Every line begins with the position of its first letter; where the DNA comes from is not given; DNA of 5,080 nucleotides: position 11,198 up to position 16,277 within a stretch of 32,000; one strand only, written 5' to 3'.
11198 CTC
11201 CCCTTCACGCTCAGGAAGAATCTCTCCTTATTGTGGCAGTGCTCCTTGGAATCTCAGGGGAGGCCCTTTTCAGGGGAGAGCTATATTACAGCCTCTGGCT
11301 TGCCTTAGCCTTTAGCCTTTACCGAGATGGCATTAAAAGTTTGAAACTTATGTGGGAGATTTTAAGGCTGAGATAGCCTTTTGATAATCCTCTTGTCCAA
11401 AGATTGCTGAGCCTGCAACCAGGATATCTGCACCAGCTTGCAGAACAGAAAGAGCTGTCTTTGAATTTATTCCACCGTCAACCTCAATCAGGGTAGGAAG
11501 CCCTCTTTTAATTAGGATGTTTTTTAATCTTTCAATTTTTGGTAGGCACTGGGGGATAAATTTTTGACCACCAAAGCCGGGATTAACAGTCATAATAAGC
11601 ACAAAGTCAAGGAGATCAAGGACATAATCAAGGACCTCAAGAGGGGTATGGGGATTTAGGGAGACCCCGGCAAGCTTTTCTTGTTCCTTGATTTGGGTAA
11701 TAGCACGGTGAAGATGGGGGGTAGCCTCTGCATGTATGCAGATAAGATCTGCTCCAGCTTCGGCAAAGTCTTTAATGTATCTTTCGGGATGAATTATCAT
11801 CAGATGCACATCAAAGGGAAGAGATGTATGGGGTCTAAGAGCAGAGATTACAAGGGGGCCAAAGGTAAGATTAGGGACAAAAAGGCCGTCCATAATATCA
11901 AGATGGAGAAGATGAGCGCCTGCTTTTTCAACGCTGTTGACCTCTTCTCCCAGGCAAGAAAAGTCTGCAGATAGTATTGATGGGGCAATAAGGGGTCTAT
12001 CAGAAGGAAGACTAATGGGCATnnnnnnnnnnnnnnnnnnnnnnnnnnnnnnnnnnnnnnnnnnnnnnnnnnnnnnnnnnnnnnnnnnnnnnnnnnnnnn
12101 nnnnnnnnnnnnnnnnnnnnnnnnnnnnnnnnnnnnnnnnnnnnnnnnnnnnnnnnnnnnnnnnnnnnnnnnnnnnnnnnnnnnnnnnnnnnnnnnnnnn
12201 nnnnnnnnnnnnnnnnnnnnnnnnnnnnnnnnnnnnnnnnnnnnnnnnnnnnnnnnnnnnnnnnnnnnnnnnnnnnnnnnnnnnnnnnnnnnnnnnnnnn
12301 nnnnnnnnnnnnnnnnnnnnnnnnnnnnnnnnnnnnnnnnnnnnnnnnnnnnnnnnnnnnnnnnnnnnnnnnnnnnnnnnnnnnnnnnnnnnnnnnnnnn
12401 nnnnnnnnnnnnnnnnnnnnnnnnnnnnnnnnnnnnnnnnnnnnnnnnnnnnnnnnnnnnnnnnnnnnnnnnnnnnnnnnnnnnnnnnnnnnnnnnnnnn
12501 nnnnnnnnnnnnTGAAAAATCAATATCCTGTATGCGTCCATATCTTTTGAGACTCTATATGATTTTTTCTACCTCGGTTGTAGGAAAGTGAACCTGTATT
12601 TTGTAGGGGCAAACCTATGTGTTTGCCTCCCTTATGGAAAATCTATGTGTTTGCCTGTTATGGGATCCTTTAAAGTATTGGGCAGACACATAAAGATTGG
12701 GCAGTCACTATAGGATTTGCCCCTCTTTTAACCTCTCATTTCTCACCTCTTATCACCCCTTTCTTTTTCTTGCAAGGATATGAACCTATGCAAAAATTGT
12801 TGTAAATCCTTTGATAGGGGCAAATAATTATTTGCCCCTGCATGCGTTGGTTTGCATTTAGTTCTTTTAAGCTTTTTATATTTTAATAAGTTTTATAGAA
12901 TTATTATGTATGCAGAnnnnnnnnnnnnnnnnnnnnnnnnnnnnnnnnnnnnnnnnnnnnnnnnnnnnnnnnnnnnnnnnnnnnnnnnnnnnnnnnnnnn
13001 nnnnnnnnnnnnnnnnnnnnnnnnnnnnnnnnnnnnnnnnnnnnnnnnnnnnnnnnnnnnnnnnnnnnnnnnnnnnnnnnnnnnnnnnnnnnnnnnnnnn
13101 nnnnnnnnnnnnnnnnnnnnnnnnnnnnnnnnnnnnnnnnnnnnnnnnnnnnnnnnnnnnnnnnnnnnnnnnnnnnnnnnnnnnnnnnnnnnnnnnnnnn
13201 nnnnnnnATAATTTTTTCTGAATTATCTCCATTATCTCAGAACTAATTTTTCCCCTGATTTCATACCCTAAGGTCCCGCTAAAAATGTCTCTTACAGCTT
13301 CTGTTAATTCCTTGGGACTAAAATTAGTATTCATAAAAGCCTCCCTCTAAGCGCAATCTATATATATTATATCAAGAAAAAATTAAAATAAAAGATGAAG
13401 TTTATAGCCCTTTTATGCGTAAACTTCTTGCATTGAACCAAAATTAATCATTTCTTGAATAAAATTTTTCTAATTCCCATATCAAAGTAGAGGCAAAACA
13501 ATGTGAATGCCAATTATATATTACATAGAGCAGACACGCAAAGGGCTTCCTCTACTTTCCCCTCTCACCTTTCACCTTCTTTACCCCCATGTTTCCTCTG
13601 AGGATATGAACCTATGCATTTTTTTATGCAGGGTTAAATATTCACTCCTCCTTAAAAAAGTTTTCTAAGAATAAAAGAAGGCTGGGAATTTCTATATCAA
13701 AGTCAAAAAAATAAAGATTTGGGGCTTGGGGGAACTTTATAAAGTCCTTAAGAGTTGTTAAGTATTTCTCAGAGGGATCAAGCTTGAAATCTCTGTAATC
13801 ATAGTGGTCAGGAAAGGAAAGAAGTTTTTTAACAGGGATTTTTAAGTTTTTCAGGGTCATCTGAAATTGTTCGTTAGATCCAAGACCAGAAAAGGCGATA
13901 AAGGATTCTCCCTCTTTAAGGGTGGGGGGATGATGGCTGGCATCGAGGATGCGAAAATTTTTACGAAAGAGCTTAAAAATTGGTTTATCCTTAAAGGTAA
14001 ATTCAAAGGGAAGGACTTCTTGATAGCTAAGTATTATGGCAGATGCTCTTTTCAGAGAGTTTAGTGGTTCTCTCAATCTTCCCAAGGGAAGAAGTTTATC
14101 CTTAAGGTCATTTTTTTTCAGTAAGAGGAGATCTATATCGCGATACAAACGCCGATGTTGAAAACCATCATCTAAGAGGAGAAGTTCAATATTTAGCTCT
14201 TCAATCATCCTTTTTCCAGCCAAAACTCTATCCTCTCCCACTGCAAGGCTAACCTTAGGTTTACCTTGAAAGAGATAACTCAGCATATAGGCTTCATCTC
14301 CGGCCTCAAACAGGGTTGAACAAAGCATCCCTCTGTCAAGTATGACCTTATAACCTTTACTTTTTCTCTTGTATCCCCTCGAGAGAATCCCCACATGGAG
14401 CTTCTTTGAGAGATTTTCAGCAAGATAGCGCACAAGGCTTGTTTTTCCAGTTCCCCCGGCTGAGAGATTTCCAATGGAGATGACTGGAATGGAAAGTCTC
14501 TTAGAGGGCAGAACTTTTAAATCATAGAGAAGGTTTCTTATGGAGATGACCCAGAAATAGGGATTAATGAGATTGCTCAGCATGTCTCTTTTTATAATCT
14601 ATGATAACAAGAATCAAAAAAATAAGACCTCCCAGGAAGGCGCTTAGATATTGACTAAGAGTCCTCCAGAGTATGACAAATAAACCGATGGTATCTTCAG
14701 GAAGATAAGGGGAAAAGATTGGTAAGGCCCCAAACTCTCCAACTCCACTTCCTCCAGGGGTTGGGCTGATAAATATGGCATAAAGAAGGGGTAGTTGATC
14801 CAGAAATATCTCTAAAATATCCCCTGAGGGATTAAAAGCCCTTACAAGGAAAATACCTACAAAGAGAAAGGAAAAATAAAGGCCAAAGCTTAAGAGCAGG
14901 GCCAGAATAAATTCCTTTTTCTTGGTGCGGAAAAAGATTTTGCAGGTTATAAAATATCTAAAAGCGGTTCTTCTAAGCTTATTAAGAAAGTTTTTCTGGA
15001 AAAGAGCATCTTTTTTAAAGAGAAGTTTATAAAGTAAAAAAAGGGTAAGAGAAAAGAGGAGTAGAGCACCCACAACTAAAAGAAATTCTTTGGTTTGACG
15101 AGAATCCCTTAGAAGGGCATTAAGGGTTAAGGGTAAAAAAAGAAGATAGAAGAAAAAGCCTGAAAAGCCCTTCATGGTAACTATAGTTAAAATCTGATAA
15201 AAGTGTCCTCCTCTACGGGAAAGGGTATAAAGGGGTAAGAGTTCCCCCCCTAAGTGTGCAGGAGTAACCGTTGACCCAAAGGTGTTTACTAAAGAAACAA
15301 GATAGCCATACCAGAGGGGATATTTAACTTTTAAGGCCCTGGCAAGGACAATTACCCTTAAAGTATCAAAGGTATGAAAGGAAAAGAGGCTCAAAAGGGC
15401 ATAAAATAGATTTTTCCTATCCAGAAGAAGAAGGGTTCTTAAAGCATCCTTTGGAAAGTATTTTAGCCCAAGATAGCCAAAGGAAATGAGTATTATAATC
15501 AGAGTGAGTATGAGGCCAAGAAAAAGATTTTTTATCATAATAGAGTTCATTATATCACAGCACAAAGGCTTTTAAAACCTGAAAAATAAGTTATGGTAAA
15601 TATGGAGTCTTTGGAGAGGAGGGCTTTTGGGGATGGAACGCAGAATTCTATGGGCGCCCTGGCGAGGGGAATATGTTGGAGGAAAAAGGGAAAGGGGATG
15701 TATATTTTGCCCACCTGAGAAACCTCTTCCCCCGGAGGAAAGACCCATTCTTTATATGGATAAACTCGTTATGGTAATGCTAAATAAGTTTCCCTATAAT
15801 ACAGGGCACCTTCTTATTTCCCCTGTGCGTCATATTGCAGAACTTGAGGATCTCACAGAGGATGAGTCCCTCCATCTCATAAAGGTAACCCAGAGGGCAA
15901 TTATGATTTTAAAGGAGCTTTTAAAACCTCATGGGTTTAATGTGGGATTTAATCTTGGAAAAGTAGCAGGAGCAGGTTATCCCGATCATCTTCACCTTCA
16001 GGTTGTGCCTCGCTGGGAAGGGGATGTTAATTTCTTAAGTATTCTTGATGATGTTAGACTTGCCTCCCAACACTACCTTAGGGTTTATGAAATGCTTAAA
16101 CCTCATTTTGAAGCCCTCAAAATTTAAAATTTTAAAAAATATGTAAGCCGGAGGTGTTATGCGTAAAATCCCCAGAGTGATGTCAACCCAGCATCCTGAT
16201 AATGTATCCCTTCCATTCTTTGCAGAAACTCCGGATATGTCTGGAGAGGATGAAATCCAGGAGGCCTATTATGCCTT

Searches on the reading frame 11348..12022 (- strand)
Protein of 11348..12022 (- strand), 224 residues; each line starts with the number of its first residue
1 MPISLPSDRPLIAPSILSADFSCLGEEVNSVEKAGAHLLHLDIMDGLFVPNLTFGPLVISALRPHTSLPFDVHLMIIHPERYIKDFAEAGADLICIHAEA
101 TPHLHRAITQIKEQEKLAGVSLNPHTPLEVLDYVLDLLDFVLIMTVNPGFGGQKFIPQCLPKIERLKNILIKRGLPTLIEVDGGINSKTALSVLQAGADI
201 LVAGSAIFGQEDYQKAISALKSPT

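Call 9: search_protein_families(library=pfam, proteins=[window:11348-12022:-])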
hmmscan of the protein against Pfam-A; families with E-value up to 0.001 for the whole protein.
window:11348-12022:- (224 aa): 1 family
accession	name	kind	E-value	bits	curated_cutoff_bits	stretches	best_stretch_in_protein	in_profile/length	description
PF00834.25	Ribul_P_3_epim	-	8.5e-83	277.1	21.1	1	12-208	2-198/198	Ribulose-phosphate 3 epimerase family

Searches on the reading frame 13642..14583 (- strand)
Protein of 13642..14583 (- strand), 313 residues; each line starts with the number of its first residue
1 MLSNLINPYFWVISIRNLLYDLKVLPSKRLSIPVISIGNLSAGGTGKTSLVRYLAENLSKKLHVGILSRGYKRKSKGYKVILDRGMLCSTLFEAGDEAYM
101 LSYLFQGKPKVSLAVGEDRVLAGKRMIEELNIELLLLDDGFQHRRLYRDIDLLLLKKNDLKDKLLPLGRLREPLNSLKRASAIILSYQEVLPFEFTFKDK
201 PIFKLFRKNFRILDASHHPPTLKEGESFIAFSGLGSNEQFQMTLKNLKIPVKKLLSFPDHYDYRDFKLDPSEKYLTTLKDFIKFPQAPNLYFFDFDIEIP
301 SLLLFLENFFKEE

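Call 10: search_protein_families(library=pfam, proteins=[window:13642-14583:-])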
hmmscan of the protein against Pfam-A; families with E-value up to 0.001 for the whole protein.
window:13642-14583:- (313 aa): 1 family
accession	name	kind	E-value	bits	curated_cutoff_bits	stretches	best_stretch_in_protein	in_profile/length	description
PF02606.20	LpxK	-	1.8e-66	225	27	1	8-299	11-314/328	Tetraacyldisaccharide-1-P 4'-kinase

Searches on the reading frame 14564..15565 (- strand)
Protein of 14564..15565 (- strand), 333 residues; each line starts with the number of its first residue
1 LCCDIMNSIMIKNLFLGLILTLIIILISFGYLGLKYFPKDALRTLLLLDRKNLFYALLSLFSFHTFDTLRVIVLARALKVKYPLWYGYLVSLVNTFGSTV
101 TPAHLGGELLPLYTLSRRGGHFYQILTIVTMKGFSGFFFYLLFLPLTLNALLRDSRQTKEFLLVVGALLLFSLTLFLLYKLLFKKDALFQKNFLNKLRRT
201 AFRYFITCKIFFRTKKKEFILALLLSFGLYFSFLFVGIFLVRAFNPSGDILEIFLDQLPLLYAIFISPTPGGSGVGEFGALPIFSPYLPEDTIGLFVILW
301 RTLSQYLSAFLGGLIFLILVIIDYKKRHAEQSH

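Call 10: search_protein_families(library=pfam, proteins=[window:14564-15565:-])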
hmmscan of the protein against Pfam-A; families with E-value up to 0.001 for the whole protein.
window:14564-15565:- (333 aa): 1 family
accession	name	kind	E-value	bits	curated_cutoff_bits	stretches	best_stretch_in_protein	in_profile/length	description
PF03706.18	LPG_synthase_TM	-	1.5e-31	110.5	33.4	1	17-312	4-302/302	Lysylphosphatidylglycerol synthase TM region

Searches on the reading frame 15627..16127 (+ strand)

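Call 10: search_protein_families(library=pfam, proteins=[window:15627-16127:+])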
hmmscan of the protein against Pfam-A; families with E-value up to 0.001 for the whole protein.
window:15627-16127:+ (166 aa): 3 families
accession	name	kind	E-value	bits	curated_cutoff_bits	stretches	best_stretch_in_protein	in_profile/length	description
PF01230.28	HIT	-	1.4e-13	51.8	21.5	1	41-129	8-95/98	HIT domain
PF11969.13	DcpS_C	-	9.5e-07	29.7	24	1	25-127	2-100/114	Scavenger mRNA decapping enzyme C-term binding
PF16269.10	DUF4922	-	1.3e-05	25.6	23.6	1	21-127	56-145/146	Domain of unknown function (DUF4922)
